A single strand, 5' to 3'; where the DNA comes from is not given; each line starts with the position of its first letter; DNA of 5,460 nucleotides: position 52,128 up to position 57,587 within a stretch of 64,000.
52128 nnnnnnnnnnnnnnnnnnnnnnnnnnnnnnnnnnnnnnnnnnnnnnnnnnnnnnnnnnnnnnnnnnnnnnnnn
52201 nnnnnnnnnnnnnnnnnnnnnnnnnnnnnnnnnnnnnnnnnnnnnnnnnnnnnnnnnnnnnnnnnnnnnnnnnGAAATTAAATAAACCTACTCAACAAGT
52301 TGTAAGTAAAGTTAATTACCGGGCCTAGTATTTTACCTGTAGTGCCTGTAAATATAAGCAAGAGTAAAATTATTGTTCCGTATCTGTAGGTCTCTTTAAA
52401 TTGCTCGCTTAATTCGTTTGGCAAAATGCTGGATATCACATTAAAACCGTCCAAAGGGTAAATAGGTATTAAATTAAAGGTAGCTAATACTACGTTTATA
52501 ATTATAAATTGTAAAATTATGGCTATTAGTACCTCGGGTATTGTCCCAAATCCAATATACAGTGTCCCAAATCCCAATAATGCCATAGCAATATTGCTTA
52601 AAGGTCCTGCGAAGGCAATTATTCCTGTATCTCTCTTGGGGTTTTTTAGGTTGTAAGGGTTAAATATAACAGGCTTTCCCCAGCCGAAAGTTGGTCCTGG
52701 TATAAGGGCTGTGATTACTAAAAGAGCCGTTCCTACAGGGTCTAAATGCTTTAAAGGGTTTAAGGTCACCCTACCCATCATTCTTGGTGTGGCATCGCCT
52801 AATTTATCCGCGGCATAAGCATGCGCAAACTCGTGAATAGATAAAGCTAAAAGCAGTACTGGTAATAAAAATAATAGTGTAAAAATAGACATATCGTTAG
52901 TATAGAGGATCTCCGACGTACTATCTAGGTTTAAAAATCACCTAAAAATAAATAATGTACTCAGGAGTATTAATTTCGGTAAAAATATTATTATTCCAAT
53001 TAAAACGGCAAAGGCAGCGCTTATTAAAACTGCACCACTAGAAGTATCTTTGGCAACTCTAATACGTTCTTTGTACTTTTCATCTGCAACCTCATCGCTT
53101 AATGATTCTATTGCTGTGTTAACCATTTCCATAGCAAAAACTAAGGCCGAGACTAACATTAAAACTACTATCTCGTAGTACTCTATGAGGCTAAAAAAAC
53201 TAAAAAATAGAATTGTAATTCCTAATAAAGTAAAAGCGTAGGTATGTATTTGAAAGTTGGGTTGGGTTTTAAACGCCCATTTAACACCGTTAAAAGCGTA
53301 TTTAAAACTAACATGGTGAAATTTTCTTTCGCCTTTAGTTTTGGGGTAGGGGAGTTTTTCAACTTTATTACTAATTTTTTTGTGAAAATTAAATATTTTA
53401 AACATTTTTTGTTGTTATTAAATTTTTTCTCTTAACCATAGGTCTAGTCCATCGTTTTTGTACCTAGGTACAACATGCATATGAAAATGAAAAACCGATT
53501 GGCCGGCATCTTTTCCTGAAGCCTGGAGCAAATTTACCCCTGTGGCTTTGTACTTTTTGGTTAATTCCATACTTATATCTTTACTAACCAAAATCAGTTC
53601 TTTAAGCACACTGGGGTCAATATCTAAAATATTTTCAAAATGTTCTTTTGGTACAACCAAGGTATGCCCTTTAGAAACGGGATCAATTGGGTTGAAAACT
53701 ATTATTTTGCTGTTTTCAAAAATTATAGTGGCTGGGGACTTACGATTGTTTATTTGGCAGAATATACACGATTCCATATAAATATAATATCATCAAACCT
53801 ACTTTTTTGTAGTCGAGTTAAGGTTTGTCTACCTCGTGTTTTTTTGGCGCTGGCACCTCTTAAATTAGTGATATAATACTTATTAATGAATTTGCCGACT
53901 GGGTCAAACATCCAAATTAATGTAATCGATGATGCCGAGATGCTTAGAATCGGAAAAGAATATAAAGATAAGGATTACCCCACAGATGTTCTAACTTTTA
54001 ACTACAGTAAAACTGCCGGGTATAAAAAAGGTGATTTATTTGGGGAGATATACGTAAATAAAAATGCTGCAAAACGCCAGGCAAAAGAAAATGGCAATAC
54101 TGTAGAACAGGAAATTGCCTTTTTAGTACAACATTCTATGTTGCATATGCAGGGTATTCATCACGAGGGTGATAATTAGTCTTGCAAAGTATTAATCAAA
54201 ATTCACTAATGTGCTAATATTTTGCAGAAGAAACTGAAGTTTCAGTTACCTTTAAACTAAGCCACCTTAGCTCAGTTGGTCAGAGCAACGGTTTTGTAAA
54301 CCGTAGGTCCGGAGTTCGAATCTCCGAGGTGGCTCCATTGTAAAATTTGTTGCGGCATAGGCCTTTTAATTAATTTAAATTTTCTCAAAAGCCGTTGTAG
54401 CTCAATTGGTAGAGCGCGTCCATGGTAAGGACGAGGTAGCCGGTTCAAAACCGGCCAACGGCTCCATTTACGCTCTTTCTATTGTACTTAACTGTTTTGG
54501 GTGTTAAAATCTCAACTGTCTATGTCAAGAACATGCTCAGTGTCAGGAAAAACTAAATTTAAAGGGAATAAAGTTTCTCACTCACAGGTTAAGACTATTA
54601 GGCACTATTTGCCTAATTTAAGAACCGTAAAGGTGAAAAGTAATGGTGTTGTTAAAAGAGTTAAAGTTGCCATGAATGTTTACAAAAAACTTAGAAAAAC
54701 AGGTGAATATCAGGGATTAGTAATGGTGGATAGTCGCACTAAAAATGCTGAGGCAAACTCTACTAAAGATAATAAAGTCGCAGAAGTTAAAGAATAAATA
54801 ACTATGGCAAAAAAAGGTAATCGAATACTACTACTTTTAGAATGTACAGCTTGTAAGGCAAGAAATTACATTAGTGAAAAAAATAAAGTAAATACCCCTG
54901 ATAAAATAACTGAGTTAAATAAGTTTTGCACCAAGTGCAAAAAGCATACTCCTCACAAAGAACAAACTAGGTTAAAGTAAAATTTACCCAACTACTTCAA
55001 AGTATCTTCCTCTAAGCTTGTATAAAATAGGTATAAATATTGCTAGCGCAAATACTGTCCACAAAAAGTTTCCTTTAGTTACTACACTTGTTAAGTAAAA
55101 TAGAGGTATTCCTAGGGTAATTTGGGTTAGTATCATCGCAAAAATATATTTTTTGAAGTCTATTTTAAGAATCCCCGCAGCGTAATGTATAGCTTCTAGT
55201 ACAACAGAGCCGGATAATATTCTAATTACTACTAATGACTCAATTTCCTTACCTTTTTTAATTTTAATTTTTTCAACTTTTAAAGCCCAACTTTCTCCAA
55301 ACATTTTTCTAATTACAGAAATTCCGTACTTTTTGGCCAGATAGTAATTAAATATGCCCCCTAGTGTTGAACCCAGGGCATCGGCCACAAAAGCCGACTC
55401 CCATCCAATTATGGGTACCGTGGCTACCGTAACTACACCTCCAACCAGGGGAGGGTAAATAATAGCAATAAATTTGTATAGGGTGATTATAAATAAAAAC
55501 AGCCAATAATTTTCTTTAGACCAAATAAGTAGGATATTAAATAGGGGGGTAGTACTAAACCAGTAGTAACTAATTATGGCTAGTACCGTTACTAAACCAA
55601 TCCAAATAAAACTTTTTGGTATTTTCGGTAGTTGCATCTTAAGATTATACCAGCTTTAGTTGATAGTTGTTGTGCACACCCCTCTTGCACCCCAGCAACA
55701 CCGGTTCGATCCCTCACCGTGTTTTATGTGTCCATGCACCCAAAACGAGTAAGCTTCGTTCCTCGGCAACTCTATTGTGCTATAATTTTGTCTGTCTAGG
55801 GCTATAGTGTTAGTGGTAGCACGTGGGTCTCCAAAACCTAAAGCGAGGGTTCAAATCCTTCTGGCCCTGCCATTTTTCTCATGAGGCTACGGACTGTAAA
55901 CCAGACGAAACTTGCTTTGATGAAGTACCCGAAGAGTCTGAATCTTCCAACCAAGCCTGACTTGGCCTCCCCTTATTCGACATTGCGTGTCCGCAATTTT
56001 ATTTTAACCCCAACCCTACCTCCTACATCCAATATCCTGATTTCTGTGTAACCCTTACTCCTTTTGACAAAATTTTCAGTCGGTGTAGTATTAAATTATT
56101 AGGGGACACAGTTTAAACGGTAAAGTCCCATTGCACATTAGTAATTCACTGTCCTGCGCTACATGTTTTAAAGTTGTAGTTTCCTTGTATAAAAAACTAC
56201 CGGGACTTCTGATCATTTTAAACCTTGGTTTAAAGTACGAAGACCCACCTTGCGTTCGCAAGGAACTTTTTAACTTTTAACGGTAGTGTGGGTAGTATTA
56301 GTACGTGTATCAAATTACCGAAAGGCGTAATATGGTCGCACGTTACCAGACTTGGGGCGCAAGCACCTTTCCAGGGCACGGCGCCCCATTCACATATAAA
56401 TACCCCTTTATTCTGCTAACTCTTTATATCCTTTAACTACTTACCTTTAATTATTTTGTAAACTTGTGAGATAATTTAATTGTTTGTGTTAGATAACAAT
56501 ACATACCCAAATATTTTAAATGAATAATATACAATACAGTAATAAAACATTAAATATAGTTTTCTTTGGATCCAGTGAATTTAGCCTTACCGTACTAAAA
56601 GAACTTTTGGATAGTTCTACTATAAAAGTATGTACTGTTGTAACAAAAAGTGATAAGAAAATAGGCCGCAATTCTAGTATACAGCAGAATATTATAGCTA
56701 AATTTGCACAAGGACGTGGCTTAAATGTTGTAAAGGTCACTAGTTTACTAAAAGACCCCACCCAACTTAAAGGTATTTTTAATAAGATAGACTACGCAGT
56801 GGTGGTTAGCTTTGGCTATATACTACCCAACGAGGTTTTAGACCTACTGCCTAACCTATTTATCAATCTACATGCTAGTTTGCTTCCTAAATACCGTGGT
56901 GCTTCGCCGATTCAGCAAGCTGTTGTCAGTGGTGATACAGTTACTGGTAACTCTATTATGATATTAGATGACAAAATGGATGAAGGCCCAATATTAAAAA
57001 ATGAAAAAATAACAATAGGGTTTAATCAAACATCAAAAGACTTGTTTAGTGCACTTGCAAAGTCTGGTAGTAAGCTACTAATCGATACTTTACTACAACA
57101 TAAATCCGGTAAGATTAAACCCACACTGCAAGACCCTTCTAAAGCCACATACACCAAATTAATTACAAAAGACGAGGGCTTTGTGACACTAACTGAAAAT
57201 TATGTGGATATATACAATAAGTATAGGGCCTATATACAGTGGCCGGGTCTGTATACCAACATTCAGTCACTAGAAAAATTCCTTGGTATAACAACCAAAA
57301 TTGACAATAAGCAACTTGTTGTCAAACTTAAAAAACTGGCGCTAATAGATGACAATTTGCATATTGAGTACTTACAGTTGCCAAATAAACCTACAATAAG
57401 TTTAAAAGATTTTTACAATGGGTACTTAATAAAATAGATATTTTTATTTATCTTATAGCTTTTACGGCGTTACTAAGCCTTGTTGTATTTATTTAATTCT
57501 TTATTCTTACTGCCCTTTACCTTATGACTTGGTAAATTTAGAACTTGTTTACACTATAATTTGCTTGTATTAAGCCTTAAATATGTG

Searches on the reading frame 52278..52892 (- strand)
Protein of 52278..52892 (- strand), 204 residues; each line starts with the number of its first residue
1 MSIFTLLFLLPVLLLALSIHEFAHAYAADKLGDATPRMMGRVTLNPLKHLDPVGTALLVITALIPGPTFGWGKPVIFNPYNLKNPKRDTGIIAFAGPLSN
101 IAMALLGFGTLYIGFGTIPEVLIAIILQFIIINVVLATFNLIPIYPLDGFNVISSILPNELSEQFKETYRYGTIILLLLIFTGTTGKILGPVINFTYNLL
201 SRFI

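Call 14: search_protein_families(library=pfam, proteins=[window:52278-52892:-])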
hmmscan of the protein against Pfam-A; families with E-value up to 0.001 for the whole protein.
window:52278-52892:- (204 aa): 1 family
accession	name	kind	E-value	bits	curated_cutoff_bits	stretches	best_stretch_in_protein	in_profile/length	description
PF02163.28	Peptidase_M50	-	2.9e-12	46.8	27.2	1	122-179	159-220/221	Peptidase family M50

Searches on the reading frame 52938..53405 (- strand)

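Call 14: search_protein_families(library=pfam, proteins=[window:52938-53405:-])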
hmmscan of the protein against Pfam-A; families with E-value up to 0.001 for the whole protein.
window:52938-53405:- (155 aa): 2 families
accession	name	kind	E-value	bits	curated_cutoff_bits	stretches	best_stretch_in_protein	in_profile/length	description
PF01219.24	DAGK_prokar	-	4.8e-27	94.2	22.3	1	35-141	1-102/102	Prokaryotic diacylglycerol kinase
PF12676.12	DUF3796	-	0.00025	21.9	24.8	1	67-147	8-92/120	Protein of unknown function (DUF3796)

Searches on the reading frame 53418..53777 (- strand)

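Call 14: search_protein_families(library=pfam, proteins=[window:53418-53777:-])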
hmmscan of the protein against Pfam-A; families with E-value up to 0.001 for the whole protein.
window:53418-53777:- (119 aa): 3 families
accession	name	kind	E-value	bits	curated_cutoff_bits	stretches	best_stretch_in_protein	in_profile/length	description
PF01230.28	HIT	-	3.3e-25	89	21.5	1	12-107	2-97/98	HIT domain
PF11969.13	DcpS_C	-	5e-18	66.1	24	1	3-104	1-101/114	Scavenger mRNA decapping enzyme C-term binding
PF04677.20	CwfJ_C_1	-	2.7e-07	30.9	21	1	2-104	12-108/122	Protein similar to CwfJ C-terminus 1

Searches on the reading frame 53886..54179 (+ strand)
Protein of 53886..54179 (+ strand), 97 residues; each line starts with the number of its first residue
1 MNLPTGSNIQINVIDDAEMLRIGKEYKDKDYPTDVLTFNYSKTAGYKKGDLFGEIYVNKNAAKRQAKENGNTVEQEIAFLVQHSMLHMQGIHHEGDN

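Call 14: search_protein_families(library=pfam, proteins=[window:53886-54179:+])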
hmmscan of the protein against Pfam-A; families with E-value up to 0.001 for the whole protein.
window:53886-54179:+ (97 aa): 1 family
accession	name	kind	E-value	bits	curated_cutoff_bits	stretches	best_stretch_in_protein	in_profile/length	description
PF02130.23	YbeY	-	1.1e-22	80.7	25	1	3-96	24-112/129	Endoribonuclease YbeY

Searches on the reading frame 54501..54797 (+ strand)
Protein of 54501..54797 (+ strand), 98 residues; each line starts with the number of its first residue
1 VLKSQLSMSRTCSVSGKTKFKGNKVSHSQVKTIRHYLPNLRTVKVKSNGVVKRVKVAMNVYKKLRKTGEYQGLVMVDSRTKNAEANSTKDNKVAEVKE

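Call 14: search_protein_families(library=pfam, proteins=[window:54501-54797:+])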
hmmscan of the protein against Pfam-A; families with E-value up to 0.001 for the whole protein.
window:54501-54797:+ (98 aa): 1 family
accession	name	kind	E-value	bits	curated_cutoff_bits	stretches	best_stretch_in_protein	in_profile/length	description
PF00830.24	Ribosomal_L28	-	2.8e-11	43.7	27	1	10-66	1-59/60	Ribosomal L28 family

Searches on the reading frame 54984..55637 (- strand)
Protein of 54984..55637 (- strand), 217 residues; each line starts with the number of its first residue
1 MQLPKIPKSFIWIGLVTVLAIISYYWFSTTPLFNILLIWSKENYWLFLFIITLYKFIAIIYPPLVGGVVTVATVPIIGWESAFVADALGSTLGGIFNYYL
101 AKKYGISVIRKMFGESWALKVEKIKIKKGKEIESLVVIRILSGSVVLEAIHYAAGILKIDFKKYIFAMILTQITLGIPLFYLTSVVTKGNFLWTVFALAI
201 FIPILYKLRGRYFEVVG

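Call 13: search_protein_families(library=pfam, proteins=[window:54984-55637:-])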
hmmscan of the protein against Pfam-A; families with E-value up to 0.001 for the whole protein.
window:54984-55637:- (217 aa): 1 family
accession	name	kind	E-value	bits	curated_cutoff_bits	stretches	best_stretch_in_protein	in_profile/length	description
PF09335.16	VTT_dom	-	8.7e-12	46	33.9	1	66-182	3-120/123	VTT domain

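Call 15: find_encoding_contigs(protein=window:54984-55637:-, flank=3000, max_places=10)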
Protein window:54984-55637:- (217 aa): 23 contigs read that carry it; 3 places shown.
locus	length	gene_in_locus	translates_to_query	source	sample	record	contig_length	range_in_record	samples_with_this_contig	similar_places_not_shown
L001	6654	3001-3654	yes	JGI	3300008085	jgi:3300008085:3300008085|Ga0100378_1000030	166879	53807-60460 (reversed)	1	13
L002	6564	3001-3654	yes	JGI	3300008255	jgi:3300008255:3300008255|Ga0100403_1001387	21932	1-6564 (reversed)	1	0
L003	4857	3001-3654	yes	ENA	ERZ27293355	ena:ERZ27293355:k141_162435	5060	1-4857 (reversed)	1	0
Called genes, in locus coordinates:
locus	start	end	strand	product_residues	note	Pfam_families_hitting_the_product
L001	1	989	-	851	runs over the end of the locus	-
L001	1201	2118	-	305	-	PF00551:Formyl_trans_N, PF02911:Formyl_trans_C (weak)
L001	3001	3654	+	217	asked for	PF09335:VTT_dom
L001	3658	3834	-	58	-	PF00471:Ribosomal_L33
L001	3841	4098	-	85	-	PF00830:Ribosomal_L28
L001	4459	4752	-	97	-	PF02130:YbeY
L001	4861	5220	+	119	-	PF04677:CwfJ_C_1 (weak), PF11969:DcpS_C, PF01230:HIT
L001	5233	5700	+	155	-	PF01219:DAGK_prokar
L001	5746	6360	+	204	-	PF02163:Peptidase_M50 (weak)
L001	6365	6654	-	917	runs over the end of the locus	-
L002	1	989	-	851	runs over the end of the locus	-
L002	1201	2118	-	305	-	PF00551:Formyl_trans_N, PF02911:Formyl_trans_C (weak)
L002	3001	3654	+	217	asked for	PF09335:VTT_dom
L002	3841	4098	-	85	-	PF00830:Ribosomal_L28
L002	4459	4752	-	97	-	PF02130:YbeY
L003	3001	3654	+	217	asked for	PF09335:VTT_dom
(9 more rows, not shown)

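Call 18: find_homologous_proteins(query=window:54984-55637:-, max_evalue=1e-20)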
Query window:54984-55637:- (217 aa): 8 proteins with E <= 1e-20 among 470 candidates.
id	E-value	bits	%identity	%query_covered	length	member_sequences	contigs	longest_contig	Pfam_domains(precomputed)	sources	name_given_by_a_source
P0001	4.1e-123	428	91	100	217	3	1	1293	PF09335.17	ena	-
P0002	2.0e-68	249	53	96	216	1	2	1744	PF09335.17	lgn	-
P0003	7.5e-62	227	51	97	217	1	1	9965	PF09335.17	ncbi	-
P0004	2.7e-51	193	48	95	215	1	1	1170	PF09335.17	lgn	-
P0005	1.1e-49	188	44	92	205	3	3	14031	PF09335.17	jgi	-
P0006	1.4e-49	187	48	92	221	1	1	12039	PF09335.17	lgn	-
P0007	3.0e-48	183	45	97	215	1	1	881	PF09335.17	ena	-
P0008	3.2e-43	166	45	82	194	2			PF09335.17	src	-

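Call 19: find_encoding_contigs(protein=P0001, flank=3000, max_places=4)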
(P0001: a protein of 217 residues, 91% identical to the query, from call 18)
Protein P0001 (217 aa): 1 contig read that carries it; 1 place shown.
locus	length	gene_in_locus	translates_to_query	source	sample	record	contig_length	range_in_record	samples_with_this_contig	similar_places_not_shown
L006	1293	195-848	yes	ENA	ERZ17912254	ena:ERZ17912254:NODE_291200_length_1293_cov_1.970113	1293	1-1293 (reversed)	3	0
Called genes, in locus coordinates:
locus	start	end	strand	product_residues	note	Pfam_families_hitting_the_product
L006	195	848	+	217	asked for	PF09335:VTT_dom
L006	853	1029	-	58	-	PF00471:Ribosomal_L33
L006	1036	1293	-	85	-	?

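Call 20: find_encoding_contigs(protein=P0003, flank=4000, max_places=4)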
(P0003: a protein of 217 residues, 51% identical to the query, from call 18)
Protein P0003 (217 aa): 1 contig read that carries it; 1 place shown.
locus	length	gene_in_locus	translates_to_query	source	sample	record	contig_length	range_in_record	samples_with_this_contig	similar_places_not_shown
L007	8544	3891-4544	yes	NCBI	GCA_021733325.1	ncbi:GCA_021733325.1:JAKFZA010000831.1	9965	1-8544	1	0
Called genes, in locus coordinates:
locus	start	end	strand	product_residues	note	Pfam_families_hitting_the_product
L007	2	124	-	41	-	?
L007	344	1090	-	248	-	PF04402:SIMPL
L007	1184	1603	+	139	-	PF08570:DUF1761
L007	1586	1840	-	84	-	PF01329:Pterin_4a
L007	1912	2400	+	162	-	-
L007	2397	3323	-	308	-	PF01544:CorA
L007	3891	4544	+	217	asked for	PF09335:VTT_dom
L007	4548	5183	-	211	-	-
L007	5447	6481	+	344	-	-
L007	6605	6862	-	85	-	PF00076:RRM_1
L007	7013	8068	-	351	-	PF02661:Fic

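Call 21: find_encoding_contigs(protein=P0002, flank=3000, max_places=4)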
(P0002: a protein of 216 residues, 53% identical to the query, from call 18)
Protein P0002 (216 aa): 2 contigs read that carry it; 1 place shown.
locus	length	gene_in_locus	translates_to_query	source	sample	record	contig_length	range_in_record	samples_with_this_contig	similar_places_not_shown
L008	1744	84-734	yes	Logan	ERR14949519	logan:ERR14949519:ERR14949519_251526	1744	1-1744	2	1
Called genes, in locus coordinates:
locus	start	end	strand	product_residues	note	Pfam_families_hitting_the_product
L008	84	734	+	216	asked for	PF09335:VTT_dom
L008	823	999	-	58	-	PF00471:Ribosomal_L33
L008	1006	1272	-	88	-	PF00830:Ribosomal_L28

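Call 31: find_encoding_contigs(protein=P0006, flank=3000, max_places=3)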
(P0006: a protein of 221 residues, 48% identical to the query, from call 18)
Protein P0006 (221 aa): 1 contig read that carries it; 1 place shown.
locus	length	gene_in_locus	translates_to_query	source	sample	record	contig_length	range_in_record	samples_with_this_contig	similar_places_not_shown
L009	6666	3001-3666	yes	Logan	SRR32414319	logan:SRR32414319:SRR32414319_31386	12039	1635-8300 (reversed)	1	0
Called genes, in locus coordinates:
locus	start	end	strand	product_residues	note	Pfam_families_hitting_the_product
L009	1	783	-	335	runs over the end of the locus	PF06723:MreB_Mbl, PF00012:HSP70, PF14450:FtsA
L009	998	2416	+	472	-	PF08308:PEGA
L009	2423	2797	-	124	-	-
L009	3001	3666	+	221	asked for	PF09335:VTT_dom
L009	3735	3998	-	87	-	-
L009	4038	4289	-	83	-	-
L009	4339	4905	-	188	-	PF00293:NUDIX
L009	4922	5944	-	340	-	PF04055:Radical_SAM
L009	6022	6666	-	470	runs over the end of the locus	-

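Call 32: find_encoding_contigs(protein=P0005, flank=3000, max_places=3)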
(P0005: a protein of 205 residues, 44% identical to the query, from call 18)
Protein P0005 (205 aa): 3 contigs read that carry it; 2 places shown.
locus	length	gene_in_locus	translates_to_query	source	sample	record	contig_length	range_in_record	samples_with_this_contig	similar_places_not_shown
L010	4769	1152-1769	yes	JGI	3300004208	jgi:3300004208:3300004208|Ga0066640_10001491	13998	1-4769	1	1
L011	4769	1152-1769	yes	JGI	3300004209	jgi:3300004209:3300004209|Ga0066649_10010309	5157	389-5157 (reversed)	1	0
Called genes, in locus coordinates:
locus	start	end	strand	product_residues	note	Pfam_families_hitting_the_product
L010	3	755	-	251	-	?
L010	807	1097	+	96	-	-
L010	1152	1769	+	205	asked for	PF09335:VTT_dom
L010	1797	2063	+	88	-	PF04014:MazE_antitoxin, PF15937:PrlF_antitoxin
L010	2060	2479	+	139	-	PF01850:PIN, PF13470:PIN_3 (weak)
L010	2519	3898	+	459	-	PF00133:tRNA-synt_1, PF01406:tRNA-synt_1e, PF09334:tRNA-synt_1g, PF00133:tRNA-synt_1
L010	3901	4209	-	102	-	-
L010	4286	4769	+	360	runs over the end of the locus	PF07724:AAA_2, PF00004:AAA, PF07728:AAA_5 (weak), PF22667:Lon_lid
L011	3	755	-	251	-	?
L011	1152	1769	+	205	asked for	PF09335:VTT_dom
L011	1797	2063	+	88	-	PF04014:MazE_antitoxin, PF15937:PrlF_antitoxin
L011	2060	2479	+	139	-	PF01850:PIN, PF13470:PIN_3 (weak)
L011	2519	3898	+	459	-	PF00133:tRNA-synt_1, PF01406:tRNA-synt_1e, PF09334:tRNA-synt_1g, PF00133:tRNA-synt_1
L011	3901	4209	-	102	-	-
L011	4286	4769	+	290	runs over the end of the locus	?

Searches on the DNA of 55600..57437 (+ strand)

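Call 12: search_rna_families(source=window, start=55600, end=56600, threshold=evalue, max_evalue=10)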
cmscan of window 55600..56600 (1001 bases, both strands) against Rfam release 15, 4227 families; matches with E-value up to 10: 6.
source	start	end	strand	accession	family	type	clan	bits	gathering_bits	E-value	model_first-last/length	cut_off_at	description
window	55798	55869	+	RF00005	tRNA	Gene; tRNA;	CL00001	57.6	29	1.3e-11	1-71/71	no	tRNA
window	56148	56297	+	RF00013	6S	Gene;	-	38.8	46.4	3.9e-06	1-187/187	no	6S / SsrS RNA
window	55806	55868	+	RF01684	mascRNA-menRNA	Gene;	-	28.7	42.5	0.0017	1-56/56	no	MALAT1-associated small cytoplasmic RNA/MEN beta RNA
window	55960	56072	-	RF03077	RT-2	Gene; sRNA;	-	17.8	40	0.1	1-222/222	no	RT-2 RNA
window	55833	55870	-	RF04354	Plastid-ycf2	Cis-reg;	-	17.8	65.7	1.2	1-75/75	no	Plastid-ycf2 5UTR RNA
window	56305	56533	-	RF01295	SCARNA7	Gene; snRNA; snoRNA; scaRNA;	-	15.3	65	0.25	1-330/330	no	Small Cajal body-specific RNA 7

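Call 72: search_rna_families(source=window, start=55660, end=55735, threshold=evalue, max_evalue=10, show_alignments=2)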
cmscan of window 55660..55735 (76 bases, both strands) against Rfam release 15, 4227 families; matches with E-value up to 10: 0.
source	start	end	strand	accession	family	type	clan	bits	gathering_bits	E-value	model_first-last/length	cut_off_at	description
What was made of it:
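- On tRNA-derived att site / tRNA pseudogene: No Rfam hit on 55660-55735 at E<=10 (call 72).
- Closest known: Repeats distal to tRNA genes that contain the tRNA 3' end. Different: The window copies contain no recognisable tRNA segment (call 72) and are not followed by island DNA or an integrase.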

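Call 74: search_dna_similar(query=window:55655-55790:+, collection=phages, mode=distant, max_evalue=1, max_rows=10)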
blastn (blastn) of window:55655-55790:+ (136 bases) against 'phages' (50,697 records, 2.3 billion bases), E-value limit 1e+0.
No match.

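Call 96: search_rna_families(source=L019, start=1, end=700, threshold=evalue, max_evalue=1)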
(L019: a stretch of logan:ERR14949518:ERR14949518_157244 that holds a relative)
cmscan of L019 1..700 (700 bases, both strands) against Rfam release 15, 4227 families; matches with E-value up to 1: 1.
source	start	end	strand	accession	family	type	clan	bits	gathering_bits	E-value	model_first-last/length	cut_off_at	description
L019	164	337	+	RF00013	6S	Gene;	-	37.6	46.4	5.2e-06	1-187/187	no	6S / SsrS RNA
